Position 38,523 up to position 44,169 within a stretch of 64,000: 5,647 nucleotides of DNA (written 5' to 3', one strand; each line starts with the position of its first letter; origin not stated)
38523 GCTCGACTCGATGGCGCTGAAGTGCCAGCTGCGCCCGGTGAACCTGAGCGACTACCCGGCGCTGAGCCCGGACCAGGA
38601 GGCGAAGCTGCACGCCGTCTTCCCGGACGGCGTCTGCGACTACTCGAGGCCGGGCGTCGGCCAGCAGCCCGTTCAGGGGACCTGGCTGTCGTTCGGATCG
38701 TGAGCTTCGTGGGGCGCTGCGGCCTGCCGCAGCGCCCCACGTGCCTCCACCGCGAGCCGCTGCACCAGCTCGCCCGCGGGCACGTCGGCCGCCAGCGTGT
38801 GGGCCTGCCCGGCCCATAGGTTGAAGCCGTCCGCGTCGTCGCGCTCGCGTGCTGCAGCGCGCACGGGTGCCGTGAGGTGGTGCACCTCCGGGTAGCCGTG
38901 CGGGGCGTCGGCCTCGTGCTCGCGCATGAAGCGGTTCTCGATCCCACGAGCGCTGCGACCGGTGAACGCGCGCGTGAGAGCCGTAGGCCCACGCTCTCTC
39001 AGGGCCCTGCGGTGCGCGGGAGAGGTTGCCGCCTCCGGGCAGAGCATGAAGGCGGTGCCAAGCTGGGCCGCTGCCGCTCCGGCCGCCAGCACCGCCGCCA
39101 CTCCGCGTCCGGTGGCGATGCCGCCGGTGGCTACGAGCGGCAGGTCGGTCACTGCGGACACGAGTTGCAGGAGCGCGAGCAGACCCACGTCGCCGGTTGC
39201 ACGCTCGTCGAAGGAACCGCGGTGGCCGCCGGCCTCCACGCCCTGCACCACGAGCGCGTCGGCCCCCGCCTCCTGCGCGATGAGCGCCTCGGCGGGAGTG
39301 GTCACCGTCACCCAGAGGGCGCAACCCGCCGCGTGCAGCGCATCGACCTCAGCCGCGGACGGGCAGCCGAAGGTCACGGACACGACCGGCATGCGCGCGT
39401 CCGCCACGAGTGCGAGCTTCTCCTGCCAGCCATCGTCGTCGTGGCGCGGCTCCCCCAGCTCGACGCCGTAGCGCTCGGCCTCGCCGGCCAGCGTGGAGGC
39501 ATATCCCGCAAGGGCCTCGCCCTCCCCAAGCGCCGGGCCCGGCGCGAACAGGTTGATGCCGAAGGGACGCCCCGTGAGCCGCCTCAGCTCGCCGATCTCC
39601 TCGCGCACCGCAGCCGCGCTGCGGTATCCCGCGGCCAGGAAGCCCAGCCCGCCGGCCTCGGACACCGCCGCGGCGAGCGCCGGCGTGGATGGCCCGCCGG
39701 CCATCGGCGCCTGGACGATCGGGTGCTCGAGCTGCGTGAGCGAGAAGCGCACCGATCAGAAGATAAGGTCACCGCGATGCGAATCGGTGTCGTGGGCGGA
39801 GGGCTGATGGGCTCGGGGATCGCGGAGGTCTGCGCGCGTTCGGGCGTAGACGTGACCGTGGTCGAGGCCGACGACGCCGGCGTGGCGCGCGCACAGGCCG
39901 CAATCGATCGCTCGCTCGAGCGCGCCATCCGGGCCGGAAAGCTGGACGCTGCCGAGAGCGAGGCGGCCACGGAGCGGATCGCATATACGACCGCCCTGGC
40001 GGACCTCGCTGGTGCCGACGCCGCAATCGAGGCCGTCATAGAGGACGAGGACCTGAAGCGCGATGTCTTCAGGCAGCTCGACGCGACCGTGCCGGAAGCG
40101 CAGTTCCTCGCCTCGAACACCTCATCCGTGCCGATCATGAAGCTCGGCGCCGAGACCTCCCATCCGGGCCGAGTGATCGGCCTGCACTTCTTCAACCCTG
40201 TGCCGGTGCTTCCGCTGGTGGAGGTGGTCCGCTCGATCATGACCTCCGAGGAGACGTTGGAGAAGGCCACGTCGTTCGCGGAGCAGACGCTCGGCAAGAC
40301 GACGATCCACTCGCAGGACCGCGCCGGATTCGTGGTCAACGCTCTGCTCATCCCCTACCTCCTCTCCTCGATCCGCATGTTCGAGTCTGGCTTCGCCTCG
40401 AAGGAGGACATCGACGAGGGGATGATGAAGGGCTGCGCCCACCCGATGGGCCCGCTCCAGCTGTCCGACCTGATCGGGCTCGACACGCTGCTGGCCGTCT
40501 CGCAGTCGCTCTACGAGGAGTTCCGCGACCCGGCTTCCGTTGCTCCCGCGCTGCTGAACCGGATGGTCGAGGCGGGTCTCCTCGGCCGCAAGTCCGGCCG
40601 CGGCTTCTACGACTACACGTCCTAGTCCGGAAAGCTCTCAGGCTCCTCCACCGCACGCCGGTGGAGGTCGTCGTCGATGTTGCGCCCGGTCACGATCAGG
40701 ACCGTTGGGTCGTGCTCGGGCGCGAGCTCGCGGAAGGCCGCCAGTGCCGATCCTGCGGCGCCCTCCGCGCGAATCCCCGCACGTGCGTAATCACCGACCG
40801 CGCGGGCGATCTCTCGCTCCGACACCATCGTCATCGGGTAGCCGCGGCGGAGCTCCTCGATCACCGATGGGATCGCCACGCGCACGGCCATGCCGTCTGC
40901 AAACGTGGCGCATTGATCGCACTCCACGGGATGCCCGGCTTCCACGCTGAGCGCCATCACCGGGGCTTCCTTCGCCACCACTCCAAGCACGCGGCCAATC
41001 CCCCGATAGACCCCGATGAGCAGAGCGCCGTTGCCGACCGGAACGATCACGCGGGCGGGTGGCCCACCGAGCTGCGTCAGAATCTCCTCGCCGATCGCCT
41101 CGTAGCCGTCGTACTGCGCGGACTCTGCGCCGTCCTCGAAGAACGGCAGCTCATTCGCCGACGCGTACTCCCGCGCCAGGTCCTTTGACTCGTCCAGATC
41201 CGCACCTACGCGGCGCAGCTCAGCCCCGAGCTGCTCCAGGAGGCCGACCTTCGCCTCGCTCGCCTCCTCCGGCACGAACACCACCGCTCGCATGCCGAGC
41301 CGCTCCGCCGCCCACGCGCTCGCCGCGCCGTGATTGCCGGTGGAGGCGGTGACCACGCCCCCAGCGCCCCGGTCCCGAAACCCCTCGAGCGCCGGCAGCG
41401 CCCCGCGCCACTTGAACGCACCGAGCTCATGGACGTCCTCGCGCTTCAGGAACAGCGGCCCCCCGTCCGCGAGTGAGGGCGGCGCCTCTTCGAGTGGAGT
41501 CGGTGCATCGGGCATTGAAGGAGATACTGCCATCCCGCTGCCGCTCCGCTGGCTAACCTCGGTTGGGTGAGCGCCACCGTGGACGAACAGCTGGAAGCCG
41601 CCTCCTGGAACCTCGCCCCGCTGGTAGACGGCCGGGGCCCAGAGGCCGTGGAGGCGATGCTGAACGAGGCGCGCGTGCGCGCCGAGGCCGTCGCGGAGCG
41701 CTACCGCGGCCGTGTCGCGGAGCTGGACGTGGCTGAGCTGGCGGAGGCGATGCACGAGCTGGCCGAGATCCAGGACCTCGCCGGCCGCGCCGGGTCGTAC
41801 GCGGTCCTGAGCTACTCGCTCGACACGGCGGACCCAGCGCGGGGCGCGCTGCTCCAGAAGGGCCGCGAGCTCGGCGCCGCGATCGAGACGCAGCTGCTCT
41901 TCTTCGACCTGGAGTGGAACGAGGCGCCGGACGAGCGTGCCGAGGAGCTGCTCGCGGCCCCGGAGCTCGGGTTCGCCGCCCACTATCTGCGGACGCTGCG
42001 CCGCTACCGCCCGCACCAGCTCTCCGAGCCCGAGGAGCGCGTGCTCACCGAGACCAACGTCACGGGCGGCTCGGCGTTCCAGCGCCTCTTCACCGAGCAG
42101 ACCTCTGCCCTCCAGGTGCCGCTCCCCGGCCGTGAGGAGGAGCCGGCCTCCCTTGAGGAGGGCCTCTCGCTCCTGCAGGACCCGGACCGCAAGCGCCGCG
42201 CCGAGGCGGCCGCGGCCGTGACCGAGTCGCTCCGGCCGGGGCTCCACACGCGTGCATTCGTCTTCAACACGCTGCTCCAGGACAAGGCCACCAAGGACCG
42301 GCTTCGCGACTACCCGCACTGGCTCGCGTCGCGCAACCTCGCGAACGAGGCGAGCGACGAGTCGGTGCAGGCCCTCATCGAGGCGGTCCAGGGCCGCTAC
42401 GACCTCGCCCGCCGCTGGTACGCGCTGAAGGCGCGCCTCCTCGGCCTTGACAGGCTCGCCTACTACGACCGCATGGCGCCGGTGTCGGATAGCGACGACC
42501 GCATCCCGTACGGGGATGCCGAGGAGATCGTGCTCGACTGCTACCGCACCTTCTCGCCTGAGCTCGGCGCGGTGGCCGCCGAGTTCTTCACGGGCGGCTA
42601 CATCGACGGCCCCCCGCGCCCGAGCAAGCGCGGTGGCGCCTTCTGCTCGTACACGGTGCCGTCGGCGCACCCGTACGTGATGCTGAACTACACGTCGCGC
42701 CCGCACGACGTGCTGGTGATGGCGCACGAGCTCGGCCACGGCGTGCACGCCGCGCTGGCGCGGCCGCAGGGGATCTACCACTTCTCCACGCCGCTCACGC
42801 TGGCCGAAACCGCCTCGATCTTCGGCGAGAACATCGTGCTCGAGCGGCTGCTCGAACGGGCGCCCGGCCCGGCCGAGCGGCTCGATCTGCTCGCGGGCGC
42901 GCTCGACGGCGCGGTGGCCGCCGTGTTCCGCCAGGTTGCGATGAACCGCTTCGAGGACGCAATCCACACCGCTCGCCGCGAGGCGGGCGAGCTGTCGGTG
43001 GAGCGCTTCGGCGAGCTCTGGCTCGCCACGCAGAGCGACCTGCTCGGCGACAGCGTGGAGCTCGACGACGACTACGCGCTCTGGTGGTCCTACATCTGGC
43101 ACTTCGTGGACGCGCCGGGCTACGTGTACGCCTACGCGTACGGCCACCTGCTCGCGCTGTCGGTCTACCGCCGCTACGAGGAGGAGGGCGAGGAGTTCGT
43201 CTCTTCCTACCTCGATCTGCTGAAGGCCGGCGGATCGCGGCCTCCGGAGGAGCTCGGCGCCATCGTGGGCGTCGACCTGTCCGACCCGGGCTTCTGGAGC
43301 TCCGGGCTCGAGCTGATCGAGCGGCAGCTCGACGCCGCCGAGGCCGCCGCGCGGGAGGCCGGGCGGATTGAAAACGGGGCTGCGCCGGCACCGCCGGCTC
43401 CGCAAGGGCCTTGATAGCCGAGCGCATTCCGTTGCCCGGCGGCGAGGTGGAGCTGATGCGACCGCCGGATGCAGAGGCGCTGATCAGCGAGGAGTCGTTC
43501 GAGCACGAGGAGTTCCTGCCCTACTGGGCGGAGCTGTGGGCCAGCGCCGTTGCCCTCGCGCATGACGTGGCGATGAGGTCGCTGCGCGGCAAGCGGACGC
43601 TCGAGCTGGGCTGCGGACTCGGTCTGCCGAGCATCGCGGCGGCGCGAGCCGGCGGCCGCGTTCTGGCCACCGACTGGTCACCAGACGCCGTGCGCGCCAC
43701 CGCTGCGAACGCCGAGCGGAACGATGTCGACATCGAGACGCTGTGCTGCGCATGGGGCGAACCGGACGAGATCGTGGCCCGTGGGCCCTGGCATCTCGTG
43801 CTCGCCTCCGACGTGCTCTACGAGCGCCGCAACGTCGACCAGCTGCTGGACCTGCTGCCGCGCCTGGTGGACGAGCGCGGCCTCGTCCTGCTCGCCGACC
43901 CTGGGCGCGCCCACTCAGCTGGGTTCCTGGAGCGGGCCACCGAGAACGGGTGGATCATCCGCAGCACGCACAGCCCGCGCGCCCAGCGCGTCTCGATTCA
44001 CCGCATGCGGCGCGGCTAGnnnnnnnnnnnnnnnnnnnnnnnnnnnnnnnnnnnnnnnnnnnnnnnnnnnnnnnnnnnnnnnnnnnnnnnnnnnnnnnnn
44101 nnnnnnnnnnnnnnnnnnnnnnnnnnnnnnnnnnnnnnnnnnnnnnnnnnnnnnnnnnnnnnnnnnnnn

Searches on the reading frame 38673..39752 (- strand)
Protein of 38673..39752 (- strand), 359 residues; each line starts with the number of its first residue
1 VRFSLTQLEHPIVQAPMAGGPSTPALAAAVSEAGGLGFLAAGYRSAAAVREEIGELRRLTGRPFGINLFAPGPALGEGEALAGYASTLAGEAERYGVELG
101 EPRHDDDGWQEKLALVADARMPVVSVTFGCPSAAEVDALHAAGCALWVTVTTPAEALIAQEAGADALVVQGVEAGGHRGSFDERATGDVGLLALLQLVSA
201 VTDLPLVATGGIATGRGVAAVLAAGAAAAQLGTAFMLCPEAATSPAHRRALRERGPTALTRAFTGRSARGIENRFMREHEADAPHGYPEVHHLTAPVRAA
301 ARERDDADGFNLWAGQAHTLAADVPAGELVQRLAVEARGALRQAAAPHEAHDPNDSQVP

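Call 37: search_protein_families(library=pfam, proteins=[window:38673-39752:-], max_evalue=0.001)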
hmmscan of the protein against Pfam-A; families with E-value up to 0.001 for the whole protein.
window:38673-39752:- (359 aa): 5 families
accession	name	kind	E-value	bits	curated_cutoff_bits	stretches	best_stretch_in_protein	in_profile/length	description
PF03060.21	NMO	-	3.5e-98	329.5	28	1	10-334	11-329/331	Nitronate monooxygenase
PF00478.31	IMPDH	-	7.3e-06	25.6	25.6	1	8-244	33-248/345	IMP dehydrogenase / GMP reductase domain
PF01180.27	DHO_dh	-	0.00012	21.9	27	1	188-236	224-273/291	Dihydroorotate dehydrogenase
PF01070.24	FMN_dh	-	0.00029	20.4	24.9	1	150-241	226-311/350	FMN-dependent dehydrogenase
PF02581.23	TMP-TENI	-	0.00097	19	27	0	133-228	85-173/180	Thiamine monophosphate synthase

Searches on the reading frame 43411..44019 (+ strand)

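Call 37: search_protein_families(library=pfam, proteins=[window:43411-44019:+], max_evalue=0.001)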
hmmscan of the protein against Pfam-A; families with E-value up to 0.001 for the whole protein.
window:43411-44019:+ (202 aa): 9 families
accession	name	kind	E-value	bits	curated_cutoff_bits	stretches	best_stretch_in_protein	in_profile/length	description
PF10294.15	Methyltransf_16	-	1.9e-13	51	21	1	41-167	20-161/174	Lysine methyltransferase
PF13489.12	Methyltransf_23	-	1.1e-08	35.5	27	1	53-198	16-152/164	Methyltransferase domain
PF06325.19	PrmA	-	6.3e-08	32.9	22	1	58-159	160-256/296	Ribosomal protein L11 methyltransferase (PrmA)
PF13649.12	Methyltransf_25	-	2.6e-07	31.7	27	1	64-153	2-93/97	Methyltransferase domain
PF08242.18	Methyltransf_12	-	3.9e-07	31.2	30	1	64-158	1-97/98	Methyltransferase domain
PF13847.12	Methyltransf_31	-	3.4e-06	27.2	27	1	60-165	4-113/145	Methyltransferase domain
PF08241.18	Methyltransf_11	-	1.9e-05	25.6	21.2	1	64-160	1-94/95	Methyltransferase domain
PF05958.17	tRNA_U5-meth_tr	-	0.00022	20.8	23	1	60-107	202-249/357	tRNA (Uracil-5-)-methyltransferase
PF05175.20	MTS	-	0.00029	20.9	23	1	59-109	31-84/170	Methyltransferase small domain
